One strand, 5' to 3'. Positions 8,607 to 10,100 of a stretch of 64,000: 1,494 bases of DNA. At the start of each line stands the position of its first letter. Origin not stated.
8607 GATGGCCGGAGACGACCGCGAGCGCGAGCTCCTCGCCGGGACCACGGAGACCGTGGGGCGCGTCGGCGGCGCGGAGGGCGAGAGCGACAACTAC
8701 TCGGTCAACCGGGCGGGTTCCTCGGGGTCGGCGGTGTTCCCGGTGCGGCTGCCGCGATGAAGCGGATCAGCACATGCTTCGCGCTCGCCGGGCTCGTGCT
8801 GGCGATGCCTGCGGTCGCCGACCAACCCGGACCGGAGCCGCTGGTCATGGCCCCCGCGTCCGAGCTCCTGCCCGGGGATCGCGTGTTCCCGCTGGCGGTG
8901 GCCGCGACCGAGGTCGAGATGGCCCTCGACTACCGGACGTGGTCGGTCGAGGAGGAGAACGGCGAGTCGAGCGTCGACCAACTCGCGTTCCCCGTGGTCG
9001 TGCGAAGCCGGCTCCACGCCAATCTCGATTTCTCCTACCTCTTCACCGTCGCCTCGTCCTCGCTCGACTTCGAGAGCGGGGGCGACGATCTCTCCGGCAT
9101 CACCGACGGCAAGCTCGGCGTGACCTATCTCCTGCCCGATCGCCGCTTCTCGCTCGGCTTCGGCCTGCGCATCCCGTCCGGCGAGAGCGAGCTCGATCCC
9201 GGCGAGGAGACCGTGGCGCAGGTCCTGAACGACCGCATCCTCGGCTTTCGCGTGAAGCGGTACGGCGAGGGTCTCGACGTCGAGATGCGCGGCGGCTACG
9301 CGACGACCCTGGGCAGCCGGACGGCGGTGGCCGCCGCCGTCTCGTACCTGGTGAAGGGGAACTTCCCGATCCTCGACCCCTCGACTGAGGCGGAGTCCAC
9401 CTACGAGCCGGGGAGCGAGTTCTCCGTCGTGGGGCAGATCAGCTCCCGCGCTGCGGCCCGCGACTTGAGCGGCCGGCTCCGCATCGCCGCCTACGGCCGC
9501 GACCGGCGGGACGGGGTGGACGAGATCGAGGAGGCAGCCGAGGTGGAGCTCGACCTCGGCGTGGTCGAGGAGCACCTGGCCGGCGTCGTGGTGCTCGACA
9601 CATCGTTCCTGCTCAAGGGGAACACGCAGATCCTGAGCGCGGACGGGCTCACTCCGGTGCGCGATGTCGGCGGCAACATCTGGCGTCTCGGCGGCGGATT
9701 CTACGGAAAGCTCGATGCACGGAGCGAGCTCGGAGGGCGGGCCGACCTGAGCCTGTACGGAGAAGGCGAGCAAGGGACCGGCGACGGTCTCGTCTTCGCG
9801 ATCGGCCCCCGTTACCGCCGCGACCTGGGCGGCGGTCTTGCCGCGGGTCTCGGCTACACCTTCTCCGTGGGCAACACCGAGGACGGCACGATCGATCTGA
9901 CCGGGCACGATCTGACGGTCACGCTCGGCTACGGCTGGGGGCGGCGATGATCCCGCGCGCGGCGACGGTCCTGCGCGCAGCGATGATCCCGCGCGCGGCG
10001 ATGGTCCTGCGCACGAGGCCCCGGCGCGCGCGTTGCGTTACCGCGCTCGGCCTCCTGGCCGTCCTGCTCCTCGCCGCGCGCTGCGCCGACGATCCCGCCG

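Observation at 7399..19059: Translationally coupled four-gene module pairing cohesin-like and dockerin-like parts with its own lipoprotein and barrel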

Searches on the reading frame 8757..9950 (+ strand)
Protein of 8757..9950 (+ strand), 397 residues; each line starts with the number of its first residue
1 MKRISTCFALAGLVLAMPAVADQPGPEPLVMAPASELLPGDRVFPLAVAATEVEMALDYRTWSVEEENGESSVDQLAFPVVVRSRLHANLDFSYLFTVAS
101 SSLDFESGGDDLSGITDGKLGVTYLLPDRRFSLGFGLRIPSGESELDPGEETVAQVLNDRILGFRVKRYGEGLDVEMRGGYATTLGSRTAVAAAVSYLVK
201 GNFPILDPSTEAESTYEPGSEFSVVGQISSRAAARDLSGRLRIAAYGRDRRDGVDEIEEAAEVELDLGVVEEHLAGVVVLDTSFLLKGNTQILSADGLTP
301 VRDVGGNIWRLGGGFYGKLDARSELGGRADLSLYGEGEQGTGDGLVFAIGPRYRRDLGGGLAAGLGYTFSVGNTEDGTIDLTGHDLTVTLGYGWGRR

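Call 7: search_protein_families(library=pfam, proteins=[window:8757-9950:+], max_evalue=0.1)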
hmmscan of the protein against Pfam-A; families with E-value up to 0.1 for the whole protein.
window:8757-9950:+ (397 aa): 0 families

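Call 8: search_protein_families(library=ncbifam, proteins=[window:8757-9950:+], max_evalue=0.1)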
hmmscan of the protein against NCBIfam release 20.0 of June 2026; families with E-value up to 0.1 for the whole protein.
window:8757-9950:+ (397 aa): 0 families

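Call 11: find_homologous_proteins(query=window:8757-9947:+)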
Query window:8757-9947:+ (397 aa): 22 proteins with E <= 0.001 among 8000 candidates.
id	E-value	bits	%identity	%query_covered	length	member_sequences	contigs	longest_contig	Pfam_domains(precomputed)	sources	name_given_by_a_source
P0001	1.2e-255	866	100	100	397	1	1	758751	-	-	-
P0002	1.2e-195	668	80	97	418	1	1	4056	-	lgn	-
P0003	7.9e-192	656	77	99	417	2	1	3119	-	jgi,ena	-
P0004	2.4e-191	654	77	99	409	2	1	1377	-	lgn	-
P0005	9.5e-164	563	69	96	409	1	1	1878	-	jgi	jgi:hypothetical protein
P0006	6.5e-129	449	59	91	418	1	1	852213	-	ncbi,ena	-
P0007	1.2e-123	431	72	70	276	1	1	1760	-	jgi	jgi:hypothetical protein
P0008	1.6e-114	401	76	62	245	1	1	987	-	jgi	-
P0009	3.0e-107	377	51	95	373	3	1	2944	-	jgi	jgi:hypothetical protein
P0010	1.4e-106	375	50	94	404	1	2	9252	-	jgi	jgi:hypothetical protein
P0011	2.9e-106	374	51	87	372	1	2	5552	-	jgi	jgi:hypothetical protein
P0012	1.4e-105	372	51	91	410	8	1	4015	-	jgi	jgi:hypothetical protein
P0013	9.1e-105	369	49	97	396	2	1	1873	-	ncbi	-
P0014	2.2e-104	368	52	87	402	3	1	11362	-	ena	-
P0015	7.4e-104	366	52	89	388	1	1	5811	-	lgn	-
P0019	1.2e-102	362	49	98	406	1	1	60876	-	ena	-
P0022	2.5e-17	81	25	84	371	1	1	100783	-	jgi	jgi:hypothetical protein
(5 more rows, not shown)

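Call 13: find_encoding_contigs(protein=P0006, flank=10000, max_places=3)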
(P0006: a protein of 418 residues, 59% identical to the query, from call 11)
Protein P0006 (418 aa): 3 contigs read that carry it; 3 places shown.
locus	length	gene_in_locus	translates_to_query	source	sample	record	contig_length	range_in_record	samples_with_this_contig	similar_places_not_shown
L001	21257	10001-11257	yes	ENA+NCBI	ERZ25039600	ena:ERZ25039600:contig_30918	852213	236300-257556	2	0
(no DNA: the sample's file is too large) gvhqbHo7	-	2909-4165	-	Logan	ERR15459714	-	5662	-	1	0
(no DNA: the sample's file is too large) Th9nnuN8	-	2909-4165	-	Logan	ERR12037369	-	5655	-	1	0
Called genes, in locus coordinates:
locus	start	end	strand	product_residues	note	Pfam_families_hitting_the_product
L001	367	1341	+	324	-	PF00005:ABC_tran, PF13304:AAA_21, PF13732:DrrA1-3_C (faint)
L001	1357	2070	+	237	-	PF01061:ABC2_membrane (weak), PF12679:ABC2_membrane_2, PF12698:ABC2_membrane_3, PF12730:ABC2_membrane_4 (weak), PF13346:ABC2_membrane_5 (weak)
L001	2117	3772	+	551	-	PF23357:DUF7088, PF09822:ABC_transp_aux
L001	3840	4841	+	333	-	PF14238:DUF4340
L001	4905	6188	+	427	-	PF02517:Rce1-like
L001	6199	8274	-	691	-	PF17900:Peptidase_M1_N, PF01433:Peptidase_M1, PF18962:Por_Secre_tail (weak)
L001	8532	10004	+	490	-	PF07719:TPR_2 (faint), PF13174:TPR_6 (faint), PF13371:TPR_9 (faint), PF13414:TPR_11 (faint), PF13424:TPR_12 (faint), PF13428:TPR_14 (faint), PF13432:TPR_16 (weak), PF14559:TPR_19, +1 more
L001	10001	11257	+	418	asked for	-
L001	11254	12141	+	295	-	-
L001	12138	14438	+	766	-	PF00801:PKD, PF18911:PKD_4, PF00801:PKD, PF18911:PKD_4, PF00801:PKD, PF18911:PKD_4, PF00801:PKD, PF18911:PKD_4, +9 more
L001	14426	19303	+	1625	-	PF00801:PKD, PF18911:PKD_4, PF00801:PKD, PF18911:PKD_4, PF00801:PKD, PF18911:PKD_4, PF00801:PKD, PF18911:PKD_4, +4 more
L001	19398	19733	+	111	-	PF02627:CMD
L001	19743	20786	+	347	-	PF04055:Radical_SAM, PF12345:DUF3641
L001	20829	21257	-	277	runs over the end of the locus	PF00459:Inositol_P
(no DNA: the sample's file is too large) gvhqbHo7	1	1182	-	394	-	?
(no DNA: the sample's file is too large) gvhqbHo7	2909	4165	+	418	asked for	-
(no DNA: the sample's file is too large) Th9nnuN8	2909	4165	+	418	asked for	-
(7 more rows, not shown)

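Call 14: find_encoding_contigs(protein=P0019, flank=10000, max_places=3)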
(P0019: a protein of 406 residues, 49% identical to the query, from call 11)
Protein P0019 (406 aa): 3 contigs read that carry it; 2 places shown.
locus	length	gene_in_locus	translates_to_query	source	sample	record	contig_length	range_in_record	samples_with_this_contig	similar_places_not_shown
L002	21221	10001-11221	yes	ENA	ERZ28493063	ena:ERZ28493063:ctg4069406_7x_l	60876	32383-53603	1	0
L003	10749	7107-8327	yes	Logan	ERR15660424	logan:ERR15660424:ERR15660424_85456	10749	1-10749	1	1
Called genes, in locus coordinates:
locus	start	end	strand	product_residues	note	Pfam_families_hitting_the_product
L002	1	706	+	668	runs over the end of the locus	PF02574:S-methyl_trans, PF02219:MTHFR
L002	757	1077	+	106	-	PF01906:YbjQ_1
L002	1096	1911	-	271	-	PF13521:AAA_28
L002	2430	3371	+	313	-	PF00005:ABC_tran, PF13304:AAA_21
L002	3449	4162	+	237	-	PF01061:ABC2_membrane (weak), PF12679:ABC2_membrane_2, PF12730:ABC2_membrane_4 (weak), PF13346:ABC2_membrane_5 (weak), PF12698:ABC2_membrane_3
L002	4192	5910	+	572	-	PF23357:DUF7088, PF09822:ABC_transp_aux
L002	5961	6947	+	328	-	PF14238:DUF4340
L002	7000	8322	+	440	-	PF02517:Rce1-like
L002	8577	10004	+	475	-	PF13428:TPR_14 (faint), PF00515:TPR_1 (faint), PF07719:TPR_2 (faint), PF13371:TPR_9 (weak), PF13414:TPR_11 (faint), PF13432:TPR_16 (weak), PF14559:TPR_19 (weak)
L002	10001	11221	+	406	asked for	-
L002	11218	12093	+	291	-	-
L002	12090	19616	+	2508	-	PF00801:PKD, PF18911:PKD_4, PF00801:PKD, PF18911:PKD_4, PF00801:PKD, PF18911:PKD_4, PF00801:PKD, PF18911:PKD_4, +26 more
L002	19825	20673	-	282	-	PF00459:Inositol_P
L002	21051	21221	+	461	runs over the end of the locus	PF08309:LVIVD (faint), PF13860:FlgD_ig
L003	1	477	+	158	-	?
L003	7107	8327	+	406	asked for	-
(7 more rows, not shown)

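Call 15: find_encoding_contigs(protein=P0014, flank=10000, max_places=3)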
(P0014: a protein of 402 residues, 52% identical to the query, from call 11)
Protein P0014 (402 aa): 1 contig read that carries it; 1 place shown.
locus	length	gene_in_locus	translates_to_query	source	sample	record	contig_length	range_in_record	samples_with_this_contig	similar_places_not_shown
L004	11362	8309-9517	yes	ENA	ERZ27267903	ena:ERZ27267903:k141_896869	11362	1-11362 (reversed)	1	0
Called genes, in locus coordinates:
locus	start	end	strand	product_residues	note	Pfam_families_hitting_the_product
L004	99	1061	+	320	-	PF00005:ABC_tran, PF13304:AAA_21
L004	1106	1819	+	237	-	PF01061:ABC2_membrane (weak), PF12679:ABC2_membrane_2, PF12730:ABC2_membrane_4 (weak), PF13346:ABC2_membrane_5 (weak), PF12698:ABC2_membrane_3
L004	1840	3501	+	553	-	PF23357:DUF7088, PF09822:ABC_transp_aux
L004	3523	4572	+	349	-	PF14238:DUF4340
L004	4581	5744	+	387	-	PF02517:Rce1-like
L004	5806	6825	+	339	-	PF01370:Epimerase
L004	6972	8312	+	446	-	PF07719:TPR_2 (faint), PF13414:TPR_11 (faint), PF13428:TPR_14 (faint), PF14559:TPR_19 (faint), PF13432:TPR_16 (weak)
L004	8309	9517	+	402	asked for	-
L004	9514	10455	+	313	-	-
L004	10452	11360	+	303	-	?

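Call 16: find_encoding_contigs(protein=P0022, flank=10000, max_places=3)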
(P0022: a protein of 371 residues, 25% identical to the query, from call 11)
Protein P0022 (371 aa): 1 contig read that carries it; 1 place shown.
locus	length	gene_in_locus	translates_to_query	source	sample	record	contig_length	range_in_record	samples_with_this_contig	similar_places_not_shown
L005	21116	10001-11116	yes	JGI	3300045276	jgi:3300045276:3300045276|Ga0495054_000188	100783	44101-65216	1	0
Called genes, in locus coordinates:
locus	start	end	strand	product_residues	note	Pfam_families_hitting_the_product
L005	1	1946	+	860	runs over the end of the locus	-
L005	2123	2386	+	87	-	PF09360:zf-CDGSH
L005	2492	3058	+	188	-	PF04264:YceI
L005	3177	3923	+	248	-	-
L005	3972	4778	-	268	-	PF13349:DUF4097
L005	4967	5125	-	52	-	-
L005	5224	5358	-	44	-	-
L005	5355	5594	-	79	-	-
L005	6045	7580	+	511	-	PF00069:Pkinase, PF01636:APH (faint), PF07714:PK_Tyr_Ser-Thr, PF03109:ABC1 (weak)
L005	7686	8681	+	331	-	PF03783:CsgG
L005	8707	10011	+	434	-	PF07719:TPR_2 (faint), PF13371:TPR_9 (faint), PF13414:TPR_11 (faint), PF13428:TPR_14 (faint), PF13432:TPR_16 (weak), PF14559:TPR_19, PF00515:TPR_1 (faint), PF03783:CsgG (weak), +1 more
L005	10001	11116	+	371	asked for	-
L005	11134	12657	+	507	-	-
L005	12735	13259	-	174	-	-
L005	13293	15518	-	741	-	-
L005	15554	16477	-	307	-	-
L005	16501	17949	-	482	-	-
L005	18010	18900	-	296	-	PF06996:T6SS_TssG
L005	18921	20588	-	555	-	-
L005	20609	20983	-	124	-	PF04965:GPW_gp25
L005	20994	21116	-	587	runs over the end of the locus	PF05954:Phage_GPD, PF04717:Phage_base_V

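Call 20: find_related_loci(query=A1, collection=genome_contigs, flank=10000)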
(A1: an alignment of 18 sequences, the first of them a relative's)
Query A1 (397 aa) in genome_contigs; peptide patterns used: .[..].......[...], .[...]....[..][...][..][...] (x = any residue, [..] = any of these).
65 stretches matched a pattern; 4 encode a relative of the query (tblastn E <= 1e-3); 4 distinct loci.
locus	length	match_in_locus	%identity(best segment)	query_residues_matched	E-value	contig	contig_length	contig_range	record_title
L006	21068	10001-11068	59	36-391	5e-134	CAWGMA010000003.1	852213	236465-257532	MAG: Candidatus Eisenbacteria bacterium isolate MFD09779.bin.1.77 genome assembly, contig: contig_30918, whole genome sh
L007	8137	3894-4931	51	50-393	7e-105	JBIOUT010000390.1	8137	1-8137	MAG: Candidatus Eisenbacteria bacterium isolate MAG127 k127_4991440, whole genome shotgun sequence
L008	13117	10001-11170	47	4-395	2e-94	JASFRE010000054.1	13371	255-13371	MAG: Candidatus Eiseniibacteriota bacterium isolate D1103M02metaG_Bin_100 D1103M02metaG_FD_scaffold_1309_c1, whole genom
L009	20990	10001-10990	22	59-390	4e-23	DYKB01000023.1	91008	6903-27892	MAG TPA_asm: Caldithrix sp. isolate SulCav_AS07-7_41_26 SulCav_AS07_7_164_length_91008_cov_15_483986, whole genome shotg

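Call 24: search_protein_families(library=pfam, proteins=[L009:5209-7104:+, L009:7231-8319:+, L009:8577-9854:+, L009:9884-11005:+, L009:11121-16133:+, L009:16146-17078:+, L009:17152-18873:+, L005:7686-8681:+, L005:8707-10011:+, L005:11134-12657:+], max_evalue=0.01)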
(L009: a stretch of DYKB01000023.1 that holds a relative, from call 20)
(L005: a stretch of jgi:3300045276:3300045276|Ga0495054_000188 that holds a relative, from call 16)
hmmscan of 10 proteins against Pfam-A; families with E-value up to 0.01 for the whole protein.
L009:5209-7104:+ (631 aa): 7 families
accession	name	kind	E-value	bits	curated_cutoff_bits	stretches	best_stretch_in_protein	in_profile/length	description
PF00069.31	Pkinase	-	9.4e-51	173.2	31.7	1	21-275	5-258/263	Protein kinase domain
PF07714.23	PK_Tyr_Ser-Thr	-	1.3e-36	126.7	23.1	1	21-268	5-249/258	Protein tyrosine and serine/threonine kinase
PF08308.17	PEGA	-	3.5e-20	72.1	20.8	2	475-543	2-69/71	PEGA domain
PF03109.22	ABC1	-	3.1e-05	23.7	22.9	1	132-170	178-216/244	ABC1 atypical kinase-like domain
PF01636.29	APH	-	7.8e-05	23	23.2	0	137-167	165-196/239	Phosphotransferase enzyme family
PF17667.7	Pkinase_fungal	-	0.00034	19.9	24.1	1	140-213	306-384/387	Fungal protein kinase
PF13620.12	CarboxypepD_reg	-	0.0035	18.1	32.3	0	502-542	41-82/82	Carboxypeptidase regulatory-like domain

L009:7231-8319:+ (362 aa): 13 families
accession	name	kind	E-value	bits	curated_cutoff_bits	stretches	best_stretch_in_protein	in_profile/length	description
PF07719.23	TPR_2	-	1e-13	50.7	27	2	315-347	2-34/34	Tetratricopeptide repeat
PF03783.19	CsgG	-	2.6e-12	46.9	20.8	1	156-249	8-104/210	Curli production assembly/transport component CsgG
PF13181.12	TPR_8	-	1.6e-07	31.4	25.7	1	89-120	2-33/34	Tetratricopeptide repeat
PF14559.12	TPR_19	-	1.7e-07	31.9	25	0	65-120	6-57/68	Tetratricopeptide repeat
PF00515.34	TPR_1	-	2.5e-05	24.3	27.8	0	318-347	5-34/34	Tetratricopeptide repeat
PF13432.12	TPR_16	-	7e-05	23.6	32.7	0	318-351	1-34/65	Tetratricopeptide repeat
PF13428.12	TPR_14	-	7.1e-05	23.6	23.5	0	89-120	2-33/44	Tetratricopeptide repeat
PF17680.6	FlgO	-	8e-05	22.9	22.6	1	151-268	13-121/130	FlgO protein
PF13414.12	TPR_11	-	0.00027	21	26.8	1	321-350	1-30/42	TPR repeat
PF13525.12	YfiO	-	0.00057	20.1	25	0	315-358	6-50/203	Outer membrane lipoprotein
PF24760.1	TPR_IF140_C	-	0.0019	19.1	27.4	0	42-113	51-122/124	IF140 C-terminal TPR domain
PF13036.11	LpoB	-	0.0036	17.6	22.3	1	187-262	53-137/147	Peptidoglycan-synthase activator LpoB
PF13424.12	TPR_12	-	0.0053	17.4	30.1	0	56-118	9-75/77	Tetratricopeptide repeat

L009:8577-9854:+ (425 aa): 12 families
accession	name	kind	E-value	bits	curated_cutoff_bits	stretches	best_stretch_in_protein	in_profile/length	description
PF07719.23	TPR_2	-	6.4e-16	57.5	27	1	87-111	3-27/34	Tetratricopeptide repeat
PF13432.12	TPR_16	-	1.3e-09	38.7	32.7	2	56-108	2-53/65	Tetratricopeptide repeat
PF14559.12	TPR_19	-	1.9e-09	38.1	25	1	61-107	1-47/68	Tetratricopeptide repeat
PF03783.19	CsgG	-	2.1e-07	30.9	20.8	1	159-241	11-99/210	Curli production assembly/transport component CsgG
PF13414.12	TPR_11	-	4.3e-06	26.8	26.8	0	60-96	3-39/42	TPR repeat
PF13424.12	TPR_12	-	5.6e-06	26.9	30.1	1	56-111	8-71/77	Tetratricopeptide repeat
PF13428.12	TPR_14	-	6.3e-06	26.8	23.5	0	89-111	5-27/44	Tetratricopeptide repeat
PF00515.34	TPR_1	-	6.3e-06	26.2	27.8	0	87-111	3-27/34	Tetratricopeptide repeat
PF24575.1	TPR_Slam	-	1.6e-05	25.7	35.2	0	314-353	48-87/104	Surface lipoprotein assembly modifier, N-terminal TPR repeats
PF13174.12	TPR_6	-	0.00021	22.2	26.3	0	89-113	4-28/33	Tetratricopeptide repeat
PF13181.12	TPR_8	-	0.0078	16.7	25.7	0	91-113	7-29/34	Tetratricopeptide repeat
PF13371.12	TPR_9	-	0.0078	16.6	35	0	47-84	25-62/73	Tetratricopeptide repeat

L009:9884-11005:+ (373 aa): 0 families

L009:11121-16133:+ (1670 aa): 5 families
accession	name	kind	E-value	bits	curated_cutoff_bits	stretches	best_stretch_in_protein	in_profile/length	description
PF00041.27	fn3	-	4.2e-27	94.6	25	3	911-996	2-80/84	Fibronectin type III domain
PF18962.6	Por_Secre_tail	-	7.8e-08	32.9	27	1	1586-1667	2-74/75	Secretion system C-terminal sorting domain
PF13860.13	FlgD_ig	-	3.6e-06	27.3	27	1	1595-1657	13-75/79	FlgD Ig-like domain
PF16656.11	Pur_ac_phosph_N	-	4.7e-05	24.3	30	0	1102-1187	9-93/93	Purple acid Phosphatase, N-terminal domain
PF13585.12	CHU_C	-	0.00081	19.9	27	1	1605-1661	27-77/86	CHU_C Type IX secretion signal domain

L009:16146-17078:+ (310 aa): 1 family
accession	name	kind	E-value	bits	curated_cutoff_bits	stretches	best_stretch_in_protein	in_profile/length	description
PF00963.24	Cohesin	-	0.0052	17.4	24.1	1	191-240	28-78/139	Cohesin domain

L009:17152-18873:+ (573 aa): 3 families
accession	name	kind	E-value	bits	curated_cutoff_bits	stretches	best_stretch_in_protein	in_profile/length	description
PF00498.31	FHA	-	7.6e-20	71.6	20.7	1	84-148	2-66/67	FHA domain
PF01052.25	FliMN_C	-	3e-11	43.5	23.8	1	502-571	2-71/73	Type III flagellar switch regulator (C-ring) FliN C-term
PF16697.10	Yop-YscD_cpl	-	1.6e-10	41.6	33.2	1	76-153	12-88/94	Inner membrane component of T3SS, cytoplasmic domain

L005:7686-8681:+ (331 aa): 4 families
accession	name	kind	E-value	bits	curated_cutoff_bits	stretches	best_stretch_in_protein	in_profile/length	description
PF03783.19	CsgG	-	4.5e-18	65.8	20.8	1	127-222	10-108/210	Curli production assembly/transport component CsgG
PF13036.11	LpoB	-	3.5e-05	24.2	22.3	1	157-222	54-120/147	Peptidoglycan-synthase activator LpoB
PF07719.23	TPR_2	-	0.0027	18.2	27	1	284-315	2-33/34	Tetratricopeptide repeat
PF11684.13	DUF3280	-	0.009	16.7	30.1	0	194-237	70-113/138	Protein of unknown function (DUF2380)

L005:8707-10011:+ (434 aa): 15 families
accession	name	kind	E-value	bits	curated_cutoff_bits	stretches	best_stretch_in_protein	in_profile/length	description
PF07719.23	TPR_2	-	7.7e-18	63.5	27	2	55-85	3-33/34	Tetratricopeptide repeat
PF00515.34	TPR_1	-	7.3e-13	48.2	27.8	2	87-118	2-33/34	Tetratricopeptide repeat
PF13432.12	TPR_16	-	1.7e-11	44.8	32.7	2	24-84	2-62/65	Tetratricopeptide repeat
PF13428.12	TPR_14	-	9.9e-09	35.5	23.5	1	55-92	3-41/44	Tetratricopeptide repeat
PF14559.12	TPR_19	-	1.1e-08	35.7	25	1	31-90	3-62/68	Tetratricopeptide repeat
PF13414.12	TPR_11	-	1.1e-08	35.1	26.8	1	62-95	3-37/42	TPR repeat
PF13371.12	TPR_9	-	4.2e-06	27.1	35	1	47-87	23-63/73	Tetratricopeptide repeat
PF13181.12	TPR_8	-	7.3e-06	26.2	25.7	0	59-85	7-33/34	Tetratricopeptide repeat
PF03783.19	CsgG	-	1.3e-05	25.1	20.8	1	172-241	30-98/210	Curli production assembly/transport component CsgG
PF13431.12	TPR_17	-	4.2e-05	23.9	24.4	1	42-74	2-34/34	Tetratricopeptide repeat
PF25063.1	ARM_TT21_C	-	5.2e-05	23.6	35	1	53-118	95-161/209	Tetratricopeptide repeat protein 21 C-terminal ARM domain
PF13424.12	TPR_12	-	8.4e-05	23.1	30.1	0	55-116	5-75/77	Tetratricopeptide repeat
PF24575.1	TPR_Slam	-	0.0022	18.8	35.2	0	26-75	54-103/104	Surface lipoprotein assembly modifier, N-terminal TPR repeats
PF23914.1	TPR_CcmH_CycH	-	0.0028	17.9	42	0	44-88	41-85/158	Cytochrome c-type biogenesis protein H TPR domain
PF13174.12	TPR_6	-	0.0029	18.6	26.3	0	59-78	6-25/33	Tetratricopeptide repeat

L005:11134-12657:+ (507 aa): 1 family
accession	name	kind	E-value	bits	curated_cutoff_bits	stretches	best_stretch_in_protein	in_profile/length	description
PF09136.16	Glucodextran_B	-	1.1e-05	25.6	27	1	285-368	1-81/83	Glucodextranase, domain B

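Call 32: predict_structure(alignment_id=A1)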
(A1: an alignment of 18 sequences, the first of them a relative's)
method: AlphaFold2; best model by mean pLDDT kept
length: 397 residues; sequences in the alignment: 18
mean_pLDDT: 80.4   pTM: 0.76
mean pLDDT of the five models: 80.4, 80.2, 79.6, 77.9, 73.6
residues with pLDDT >= 90: 176; 70-90: 143; 50-70: 34; < 50: 44
segments of 3 or more residues with pLDDT < 50: 1-6, 9-44
pLDDT, mean of each block of 10 residues (from residue 1): 45 39 26 26 53 91 87 91 88 90 81 84 90 92 76 78 72 92 92 95 81 88 95 91 94 88 94 89 90 64 73 92 91 77 87 90 94 88 94 63
secondary structure, 60 per line:
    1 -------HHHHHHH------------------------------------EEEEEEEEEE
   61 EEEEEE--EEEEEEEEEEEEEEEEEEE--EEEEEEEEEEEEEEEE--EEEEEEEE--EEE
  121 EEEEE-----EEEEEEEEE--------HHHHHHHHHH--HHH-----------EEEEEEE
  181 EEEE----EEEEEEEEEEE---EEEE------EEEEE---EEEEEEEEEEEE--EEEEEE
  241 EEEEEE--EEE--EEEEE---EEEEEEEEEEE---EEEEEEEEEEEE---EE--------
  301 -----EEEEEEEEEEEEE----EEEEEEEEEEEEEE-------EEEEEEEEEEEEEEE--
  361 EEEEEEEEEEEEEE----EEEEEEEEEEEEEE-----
elements in order: H8-14 E51-66 E69-87 E90-105 E108-115 E118-125 E131-139 H148-157 E174-184 E189-199 E203-206 E213-217 E221-232 E235-246 E249-251 E254-258 E262-272 E276-287 E306-318 E323-336 E344-358 E361-374 E379-392

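Call 35: fold_search(model_id=the predicted structure, library=pdb)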
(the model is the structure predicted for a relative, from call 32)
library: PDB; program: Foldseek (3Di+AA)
matches with E <= 10: 951; with E <= 0.001: 356
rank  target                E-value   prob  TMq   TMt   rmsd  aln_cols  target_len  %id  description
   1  1uyn                  4.4e-09  1.00  0.34  0.45  16.2       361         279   10  Translocator domain of autotransporter NalP from Neisseria meningitidis (released 2004-03-18)
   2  3pgs_A                9.8e-09  1.00  0.41  0.38  16.4       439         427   10  Phe3Gly mutant of EcFadL (released 2011-05-25)
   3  6z34                  1.4e-08  1.00  0.39  0.40  17.0       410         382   11  CymD monoaromatic hydrocarbon channel (released 2020-11-04)
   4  6z38                  1.5e-08  1.00  0.43  0.42  10.0       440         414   12  TodX deltaS2S3 mutant monoaromatic hydrocarbon channel (released 2020-11-04)
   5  3pgs_B                1.5e-08  1.00  0.41  0.39  19.1       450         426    9  Phe3Gly mutant of EcFadL (released 2011-05-25)
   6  4frt_A                1.5e-08  1.00  0.42  0.45  10.2       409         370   10  Crystal Structure of Pseudomonas aeruginosa OccK7 (OpdD) (released 2013-07-24)
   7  2x9k                  1.5e-08  1.00  0.45  0.60   7.4       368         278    9  Structure of a E.coli porin (released 2011-01-26)
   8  2r4l_A                1.7e-08  1.00  0.41  0.39  16.0       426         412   11  Crystal structure of the long-chain fatty acid transporter FadL mutant P34A (released 2008-09-16)
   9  2r4p_A                1.9e-08  1.00  0.37  0.36  18.8       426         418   10  Crystal structure of the long-chain fatty acid transporter FadL mutant G212E (released 2008-09-16)
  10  2iwv_A                2.2e-08  1.00  0.45  0.60   8.0       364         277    8  Structure of the monomeric outer membrane porin OmpG in the open and closed conformation (released 2006-08-14)
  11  4frt_B                2.3e-08  1.00  0.43  0.45  10.1       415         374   10  Crystal Structure of Pseudomonas aeruginosa OccK7 (OpdD) (released 2013-07-24)
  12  6z37                  2.4e-08  1.00  0.42  0.40  11.7       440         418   12  TodX monoaromatic hydrocarbon channel deltaS2 mutant (released 2020-11-04)
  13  4rl8_A                2.8e-08  1.00  0.40  0.55   7.9       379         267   14  Crystal structure of the COG4313 outer membrane channel from Pseudomonas putida F1 (released 2015-07-29)
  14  4d51                  3.0e-08  1.00  0.53  0.65   7.8       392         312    9  Crystal structure of CymA from Klebsiella oxytoca (released 2015-06-03)
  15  2f1c                  3.0e-08  1.00  0.38  0.56  11.3       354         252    8  Crystal structure of the monomeric porin OmpG (released 2006-06-27)
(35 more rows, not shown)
